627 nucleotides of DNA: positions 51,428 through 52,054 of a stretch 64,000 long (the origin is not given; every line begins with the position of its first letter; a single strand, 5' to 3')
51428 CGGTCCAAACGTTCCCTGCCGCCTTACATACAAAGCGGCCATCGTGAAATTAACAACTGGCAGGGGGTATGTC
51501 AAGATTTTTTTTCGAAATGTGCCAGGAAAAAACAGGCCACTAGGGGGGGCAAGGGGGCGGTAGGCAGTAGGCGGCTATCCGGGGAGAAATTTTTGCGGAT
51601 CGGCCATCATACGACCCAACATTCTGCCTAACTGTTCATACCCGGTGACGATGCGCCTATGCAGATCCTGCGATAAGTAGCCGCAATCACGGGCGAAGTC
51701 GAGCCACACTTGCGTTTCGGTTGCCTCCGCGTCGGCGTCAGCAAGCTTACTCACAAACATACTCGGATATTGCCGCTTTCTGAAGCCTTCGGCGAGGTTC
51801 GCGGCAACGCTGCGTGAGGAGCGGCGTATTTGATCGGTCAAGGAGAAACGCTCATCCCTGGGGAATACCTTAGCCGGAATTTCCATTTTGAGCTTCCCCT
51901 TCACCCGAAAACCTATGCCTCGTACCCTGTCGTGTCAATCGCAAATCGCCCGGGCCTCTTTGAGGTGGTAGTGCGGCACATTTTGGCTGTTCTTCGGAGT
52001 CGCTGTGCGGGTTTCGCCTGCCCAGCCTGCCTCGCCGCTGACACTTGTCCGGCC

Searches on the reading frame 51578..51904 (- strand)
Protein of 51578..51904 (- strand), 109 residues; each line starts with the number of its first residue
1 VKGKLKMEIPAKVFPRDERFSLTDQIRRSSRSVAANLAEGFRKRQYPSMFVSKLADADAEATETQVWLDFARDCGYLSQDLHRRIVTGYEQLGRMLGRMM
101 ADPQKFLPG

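Call 4: search_protein_families(library=pfam, proteins=[window:51578-51904:-], max_evalue=1)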
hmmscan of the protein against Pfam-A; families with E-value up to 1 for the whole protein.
window:51578-51904:- (109 aa): 3 families
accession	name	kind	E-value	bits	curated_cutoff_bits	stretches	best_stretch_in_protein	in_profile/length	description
PF05635.17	23S_rRNA_IVP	-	6e-24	84.8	33.8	1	12-97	21-105/106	23S rRNA-intervening sequence protein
PF22296.2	bAvd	-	1.2e-08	35.9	40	1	12-101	19-105/107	bAvd-like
PF03205.20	MobB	-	0.14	12.5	26.6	1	16-58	75-116/133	Molybdopterin guanine dinucleotide synthesis protein B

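Call 5: search_protein_families(library=ncbifam, proteins=[window:51578-51904:-], max_evalue=1)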
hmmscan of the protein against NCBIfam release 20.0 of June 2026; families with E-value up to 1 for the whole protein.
window:51578-51904:- (109 aa): 4 families
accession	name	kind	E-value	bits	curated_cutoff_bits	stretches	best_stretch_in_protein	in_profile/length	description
TIGR02436.1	TIGR02436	subfamily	8.5e-24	83.9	24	1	12-101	17-106/109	four helix bundle protein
NF008911.0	PRK12275.1-2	subfamily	1.9e-12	47.7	137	1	12-99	25-111/118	hypothetical protein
NF008912.0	PRK12275.1-6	subfamily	4.2e-09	36.5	124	1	17-102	26-110/117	hypothetical protein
NF033474.1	DivGenRetAVD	equivalog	1.5e-08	34.8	80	1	12-99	19-102/104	diversity-generating retroelement protein Avd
